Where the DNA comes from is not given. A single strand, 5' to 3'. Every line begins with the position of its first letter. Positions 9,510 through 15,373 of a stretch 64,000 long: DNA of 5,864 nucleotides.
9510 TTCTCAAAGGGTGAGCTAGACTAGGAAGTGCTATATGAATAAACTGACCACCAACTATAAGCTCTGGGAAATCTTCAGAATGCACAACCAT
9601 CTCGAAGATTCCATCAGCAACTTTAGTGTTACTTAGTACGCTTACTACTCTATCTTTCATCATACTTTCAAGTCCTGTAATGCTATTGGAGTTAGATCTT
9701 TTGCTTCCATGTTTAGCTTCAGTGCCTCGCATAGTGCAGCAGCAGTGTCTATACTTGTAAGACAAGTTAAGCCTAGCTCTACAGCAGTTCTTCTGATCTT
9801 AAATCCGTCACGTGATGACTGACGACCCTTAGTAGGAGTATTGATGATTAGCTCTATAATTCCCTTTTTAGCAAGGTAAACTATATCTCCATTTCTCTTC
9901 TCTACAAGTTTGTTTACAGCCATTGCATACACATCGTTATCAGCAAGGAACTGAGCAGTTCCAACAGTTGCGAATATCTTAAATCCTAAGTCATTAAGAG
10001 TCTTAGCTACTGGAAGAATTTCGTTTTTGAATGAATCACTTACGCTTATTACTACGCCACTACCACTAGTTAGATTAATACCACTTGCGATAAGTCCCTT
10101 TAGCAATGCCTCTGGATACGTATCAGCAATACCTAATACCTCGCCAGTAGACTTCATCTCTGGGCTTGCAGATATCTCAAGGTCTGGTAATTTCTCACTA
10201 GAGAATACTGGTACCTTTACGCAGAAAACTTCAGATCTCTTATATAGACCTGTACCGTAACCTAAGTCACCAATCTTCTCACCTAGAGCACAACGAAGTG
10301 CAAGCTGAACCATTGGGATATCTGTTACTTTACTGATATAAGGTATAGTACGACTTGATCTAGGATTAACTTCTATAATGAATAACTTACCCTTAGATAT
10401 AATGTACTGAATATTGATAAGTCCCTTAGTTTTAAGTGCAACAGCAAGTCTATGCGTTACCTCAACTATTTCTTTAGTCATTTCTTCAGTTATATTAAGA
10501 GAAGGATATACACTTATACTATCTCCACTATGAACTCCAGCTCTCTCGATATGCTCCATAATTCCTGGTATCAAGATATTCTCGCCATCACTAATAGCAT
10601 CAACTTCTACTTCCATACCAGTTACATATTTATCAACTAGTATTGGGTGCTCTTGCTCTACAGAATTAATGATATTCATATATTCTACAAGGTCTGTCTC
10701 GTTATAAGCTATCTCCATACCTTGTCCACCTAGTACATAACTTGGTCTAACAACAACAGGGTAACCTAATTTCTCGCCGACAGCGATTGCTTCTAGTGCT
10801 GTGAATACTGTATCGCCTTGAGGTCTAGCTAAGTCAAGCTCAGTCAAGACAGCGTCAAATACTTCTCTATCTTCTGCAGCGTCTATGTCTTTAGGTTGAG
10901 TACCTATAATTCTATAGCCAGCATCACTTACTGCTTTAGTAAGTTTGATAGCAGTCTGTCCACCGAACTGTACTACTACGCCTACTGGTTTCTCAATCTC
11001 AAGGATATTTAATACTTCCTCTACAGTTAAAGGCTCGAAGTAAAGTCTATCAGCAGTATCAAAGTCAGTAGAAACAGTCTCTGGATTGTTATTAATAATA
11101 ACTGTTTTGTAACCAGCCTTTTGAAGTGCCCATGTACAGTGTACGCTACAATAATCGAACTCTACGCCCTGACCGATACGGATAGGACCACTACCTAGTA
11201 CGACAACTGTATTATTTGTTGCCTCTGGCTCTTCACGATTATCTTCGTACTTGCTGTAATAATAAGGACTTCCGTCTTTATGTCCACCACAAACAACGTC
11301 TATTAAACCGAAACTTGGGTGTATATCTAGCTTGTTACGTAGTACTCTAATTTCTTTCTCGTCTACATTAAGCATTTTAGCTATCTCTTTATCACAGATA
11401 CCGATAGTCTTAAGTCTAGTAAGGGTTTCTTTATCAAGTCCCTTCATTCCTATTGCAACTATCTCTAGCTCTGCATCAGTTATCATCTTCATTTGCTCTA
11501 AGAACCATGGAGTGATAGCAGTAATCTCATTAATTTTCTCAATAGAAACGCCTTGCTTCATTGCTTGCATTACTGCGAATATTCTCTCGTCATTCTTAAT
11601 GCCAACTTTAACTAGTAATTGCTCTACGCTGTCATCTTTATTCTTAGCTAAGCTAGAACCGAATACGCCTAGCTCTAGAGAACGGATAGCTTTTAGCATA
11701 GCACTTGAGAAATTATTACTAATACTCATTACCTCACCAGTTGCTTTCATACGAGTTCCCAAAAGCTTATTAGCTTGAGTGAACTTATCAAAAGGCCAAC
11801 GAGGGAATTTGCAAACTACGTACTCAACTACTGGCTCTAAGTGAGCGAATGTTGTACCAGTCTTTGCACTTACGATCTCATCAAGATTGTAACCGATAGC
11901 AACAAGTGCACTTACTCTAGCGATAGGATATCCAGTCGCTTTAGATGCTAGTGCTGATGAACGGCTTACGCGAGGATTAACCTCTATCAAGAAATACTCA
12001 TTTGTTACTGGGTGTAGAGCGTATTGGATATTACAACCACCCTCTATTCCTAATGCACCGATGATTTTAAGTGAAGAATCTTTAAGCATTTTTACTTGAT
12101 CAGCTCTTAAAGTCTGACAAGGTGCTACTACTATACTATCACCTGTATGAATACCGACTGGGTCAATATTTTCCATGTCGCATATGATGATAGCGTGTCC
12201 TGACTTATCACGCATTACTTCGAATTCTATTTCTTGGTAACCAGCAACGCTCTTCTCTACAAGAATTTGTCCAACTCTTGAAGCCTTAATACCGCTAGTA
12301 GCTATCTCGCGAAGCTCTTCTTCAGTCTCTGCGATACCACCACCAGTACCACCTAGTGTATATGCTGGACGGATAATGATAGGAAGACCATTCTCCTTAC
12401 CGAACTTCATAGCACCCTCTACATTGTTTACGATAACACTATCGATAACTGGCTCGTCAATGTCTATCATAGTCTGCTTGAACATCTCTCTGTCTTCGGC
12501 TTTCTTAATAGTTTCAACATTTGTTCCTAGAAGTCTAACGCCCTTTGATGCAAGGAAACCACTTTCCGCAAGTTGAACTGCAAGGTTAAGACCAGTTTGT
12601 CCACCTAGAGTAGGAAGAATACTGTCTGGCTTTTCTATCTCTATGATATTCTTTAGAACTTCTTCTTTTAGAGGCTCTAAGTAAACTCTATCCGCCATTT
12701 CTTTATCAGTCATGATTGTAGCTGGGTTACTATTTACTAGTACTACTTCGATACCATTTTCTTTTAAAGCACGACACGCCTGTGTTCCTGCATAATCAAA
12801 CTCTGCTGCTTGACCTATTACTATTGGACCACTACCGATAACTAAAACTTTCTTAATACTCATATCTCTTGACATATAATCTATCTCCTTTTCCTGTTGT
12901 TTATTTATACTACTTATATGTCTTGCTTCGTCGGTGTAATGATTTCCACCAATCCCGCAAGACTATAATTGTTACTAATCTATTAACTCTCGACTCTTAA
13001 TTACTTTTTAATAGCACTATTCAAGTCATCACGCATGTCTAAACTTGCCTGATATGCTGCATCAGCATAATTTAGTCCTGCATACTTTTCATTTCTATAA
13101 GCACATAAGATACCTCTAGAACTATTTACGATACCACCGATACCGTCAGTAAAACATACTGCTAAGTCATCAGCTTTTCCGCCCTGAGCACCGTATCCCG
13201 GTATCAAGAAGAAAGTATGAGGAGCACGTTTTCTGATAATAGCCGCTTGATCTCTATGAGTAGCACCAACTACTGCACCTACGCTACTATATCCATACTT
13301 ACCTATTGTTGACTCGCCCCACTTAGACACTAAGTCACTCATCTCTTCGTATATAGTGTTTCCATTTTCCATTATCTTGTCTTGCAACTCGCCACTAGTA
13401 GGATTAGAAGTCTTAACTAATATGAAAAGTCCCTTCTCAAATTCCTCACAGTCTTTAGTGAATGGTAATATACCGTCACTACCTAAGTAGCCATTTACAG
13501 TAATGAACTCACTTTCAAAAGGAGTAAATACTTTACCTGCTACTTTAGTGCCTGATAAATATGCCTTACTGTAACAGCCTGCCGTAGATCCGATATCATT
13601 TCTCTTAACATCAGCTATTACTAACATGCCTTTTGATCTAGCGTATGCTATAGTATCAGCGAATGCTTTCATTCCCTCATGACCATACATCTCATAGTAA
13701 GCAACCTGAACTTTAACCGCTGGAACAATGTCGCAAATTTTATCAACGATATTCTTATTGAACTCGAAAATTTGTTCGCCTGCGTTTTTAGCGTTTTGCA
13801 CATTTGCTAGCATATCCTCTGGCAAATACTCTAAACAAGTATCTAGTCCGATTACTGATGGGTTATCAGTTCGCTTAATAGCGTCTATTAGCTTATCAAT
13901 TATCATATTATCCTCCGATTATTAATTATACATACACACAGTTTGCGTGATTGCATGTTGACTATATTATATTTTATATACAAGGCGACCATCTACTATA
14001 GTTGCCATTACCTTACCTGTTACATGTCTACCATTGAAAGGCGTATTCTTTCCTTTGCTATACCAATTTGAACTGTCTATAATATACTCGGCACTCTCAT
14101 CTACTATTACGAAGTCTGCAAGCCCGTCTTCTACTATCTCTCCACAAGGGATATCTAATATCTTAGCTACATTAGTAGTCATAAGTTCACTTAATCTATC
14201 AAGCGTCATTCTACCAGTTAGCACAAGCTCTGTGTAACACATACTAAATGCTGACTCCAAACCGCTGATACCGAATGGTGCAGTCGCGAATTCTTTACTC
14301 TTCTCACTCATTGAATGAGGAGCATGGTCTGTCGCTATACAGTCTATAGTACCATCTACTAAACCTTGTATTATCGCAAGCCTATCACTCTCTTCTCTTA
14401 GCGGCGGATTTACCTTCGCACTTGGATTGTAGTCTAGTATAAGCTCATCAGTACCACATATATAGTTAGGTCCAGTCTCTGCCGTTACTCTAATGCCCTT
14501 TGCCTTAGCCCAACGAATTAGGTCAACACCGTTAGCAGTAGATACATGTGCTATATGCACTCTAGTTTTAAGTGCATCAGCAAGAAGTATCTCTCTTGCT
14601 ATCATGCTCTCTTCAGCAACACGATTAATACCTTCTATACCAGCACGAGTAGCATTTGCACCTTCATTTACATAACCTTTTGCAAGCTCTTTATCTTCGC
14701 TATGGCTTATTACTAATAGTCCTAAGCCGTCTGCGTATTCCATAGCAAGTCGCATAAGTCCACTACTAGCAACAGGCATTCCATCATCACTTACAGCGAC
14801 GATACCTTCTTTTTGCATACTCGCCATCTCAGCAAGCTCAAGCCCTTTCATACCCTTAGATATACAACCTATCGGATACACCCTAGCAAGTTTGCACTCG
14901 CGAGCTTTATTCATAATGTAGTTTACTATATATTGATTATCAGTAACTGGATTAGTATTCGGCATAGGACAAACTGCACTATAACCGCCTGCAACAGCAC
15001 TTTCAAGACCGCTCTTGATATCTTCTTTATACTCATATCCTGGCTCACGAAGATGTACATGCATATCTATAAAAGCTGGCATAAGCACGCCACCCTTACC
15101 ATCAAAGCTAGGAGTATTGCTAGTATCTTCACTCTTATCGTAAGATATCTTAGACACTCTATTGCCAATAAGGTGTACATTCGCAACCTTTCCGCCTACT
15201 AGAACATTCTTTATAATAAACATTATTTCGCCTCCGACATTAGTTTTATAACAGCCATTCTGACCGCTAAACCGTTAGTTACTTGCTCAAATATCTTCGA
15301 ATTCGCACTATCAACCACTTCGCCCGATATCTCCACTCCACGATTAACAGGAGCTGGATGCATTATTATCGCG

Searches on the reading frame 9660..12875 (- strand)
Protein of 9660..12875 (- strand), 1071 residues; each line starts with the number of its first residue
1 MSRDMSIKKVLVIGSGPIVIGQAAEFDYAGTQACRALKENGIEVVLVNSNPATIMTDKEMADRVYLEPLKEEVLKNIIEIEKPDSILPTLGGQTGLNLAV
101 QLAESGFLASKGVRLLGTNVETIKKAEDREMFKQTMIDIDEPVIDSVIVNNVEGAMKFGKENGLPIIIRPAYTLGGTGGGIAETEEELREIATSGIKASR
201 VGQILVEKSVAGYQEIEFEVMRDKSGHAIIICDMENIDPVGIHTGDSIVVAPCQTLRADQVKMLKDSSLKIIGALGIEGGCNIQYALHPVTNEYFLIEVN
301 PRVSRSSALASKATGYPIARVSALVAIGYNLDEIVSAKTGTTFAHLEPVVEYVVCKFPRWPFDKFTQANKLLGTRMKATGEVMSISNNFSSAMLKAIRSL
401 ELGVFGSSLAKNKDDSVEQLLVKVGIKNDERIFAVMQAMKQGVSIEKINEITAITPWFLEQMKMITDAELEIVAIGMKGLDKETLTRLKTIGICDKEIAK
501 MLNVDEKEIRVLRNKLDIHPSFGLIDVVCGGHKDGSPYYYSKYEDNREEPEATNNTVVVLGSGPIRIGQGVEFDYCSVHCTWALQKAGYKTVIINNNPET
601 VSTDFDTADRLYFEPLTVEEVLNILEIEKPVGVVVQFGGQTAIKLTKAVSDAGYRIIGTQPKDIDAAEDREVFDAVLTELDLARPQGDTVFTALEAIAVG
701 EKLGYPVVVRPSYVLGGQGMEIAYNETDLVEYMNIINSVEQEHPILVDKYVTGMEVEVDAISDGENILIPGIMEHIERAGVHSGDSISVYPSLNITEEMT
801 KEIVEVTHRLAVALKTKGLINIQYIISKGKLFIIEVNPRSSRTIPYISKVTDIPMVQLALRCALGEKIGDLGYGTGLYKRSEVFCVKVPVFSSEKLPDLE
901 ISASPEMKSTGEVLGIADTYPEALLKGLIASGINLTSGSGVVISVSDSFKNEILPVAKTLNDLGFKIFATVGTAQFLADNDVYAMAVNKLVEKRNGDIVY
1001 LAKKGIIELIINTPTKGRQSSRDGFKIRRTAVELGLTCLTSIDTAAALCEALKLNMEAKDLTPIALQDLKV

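Call 76: search_protein_families(library=pfam, proteins=[window:9660-12875:-], max_evalue=0.000001)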
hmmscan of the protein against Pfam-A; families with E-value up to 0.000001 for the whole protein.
window:9660-12875:- (1071 aa): 9 families
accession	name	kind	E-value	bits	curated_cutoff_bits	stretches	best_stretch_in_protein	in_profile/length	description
PF02786.22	CPSase_L_D2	-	1.3e-104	348.8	19.8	2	128-333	1-210/211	Carbamoyl-phosphate synthase L chain, ATP binding domain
PF25596.1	CPSase_L_D1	-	6e-98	323.3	27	2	7-125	2-118/118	Carbamoyl phosphate synthase preATP-grasp domain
PF02787.25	CPSase_L_D3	-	1.9e-22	79.5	26.6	1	427-501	6-79/80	Carbamoyl-phosphate synthetase large chain, oligomerisation domain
PF02142.27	MGS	-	4.1e-19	68.9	24.1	1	952-1040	1-94/94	MGS-like domain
PF07478.18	Dala_Dala_lig_C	-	4e-16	59.6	24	1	698-838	30-174/204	D-ala D-ala ligase C-terminus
PF02222.28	ATP-grasp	-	1.3e-12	48.2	27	0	679-840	5-163/179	ATP-grasp domain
PF15632.11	ATPgrasp_Ter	-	4.6e-12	46.3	29.1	1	743-866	3-111/131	ATP-grasp in the biosynthetic pathway with Ter operon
PF02655.19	ATP-grasp_3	-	1.3e-09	38.8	23.2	1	703-839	30-156/160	ATP-grasp domain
PF13535.11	ATP-grasp_4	-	3.7e-09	36.8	27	0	704-840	2-152/160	ATP-grasp domain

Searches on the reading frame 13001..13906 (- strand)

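Call 76: search_protein_families(library=pfam, proteins=[window:13001-13906:-], max_evalue=0.000001)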
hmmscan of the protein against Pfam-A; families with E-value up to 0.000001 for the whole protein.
window:13001-13906:- (301 aa): 1 family
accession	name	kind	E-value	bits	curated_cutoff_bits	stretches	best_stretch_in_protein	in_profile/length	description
PF00215.30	OMPdecase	-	2.3e-23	83.7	27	1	52-270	17-212/221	Orotidine 5'-phosphate decarboxylase / HUMPS family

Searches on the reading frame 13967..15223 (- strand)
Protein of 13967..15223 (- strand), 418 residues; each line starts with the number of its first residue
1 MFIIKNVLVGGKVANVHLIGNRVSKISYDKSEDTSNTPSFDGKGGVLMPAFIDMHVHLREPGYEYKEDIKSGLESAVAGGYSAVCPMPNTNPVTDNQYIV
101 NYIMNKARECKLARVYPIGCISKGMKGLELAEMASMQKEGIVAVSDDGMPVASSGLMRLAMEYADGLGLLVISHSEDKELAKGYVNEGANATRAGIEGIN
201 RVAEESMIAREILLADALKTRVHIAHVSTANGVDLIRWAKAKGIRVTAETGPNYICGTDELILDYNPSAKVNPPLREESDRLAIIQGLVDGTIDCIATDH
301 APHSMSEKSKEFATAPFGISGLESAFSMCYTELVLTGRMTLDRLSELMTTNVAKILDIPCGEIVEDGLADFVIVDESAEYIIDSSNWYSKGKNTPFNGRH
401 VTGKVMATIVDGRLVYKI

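Call 76: search_protein_families(library=pfam, proteins=[window:13967-15223:-], max_evalue=0.000001)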
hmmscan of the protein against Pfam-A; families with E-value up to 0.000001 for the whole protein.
window:13967-15223:- (418 aa): 3 families
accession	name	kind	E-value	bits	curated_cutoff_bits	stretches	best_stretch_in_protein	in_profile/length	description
PF01979.26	Amidohydro_1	-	3.2e-22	79.7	25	1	46-415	1-345/345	Amidohydrolase family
PF07969.17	Amidohydro_3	-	4.6e-10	40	29.7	0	41-68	4-30/472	Amidohydrolase family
PF12890.13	DHOase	-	2.1e-08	34.8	21.2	1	46-229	3-139/142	Dihydro-orotase-like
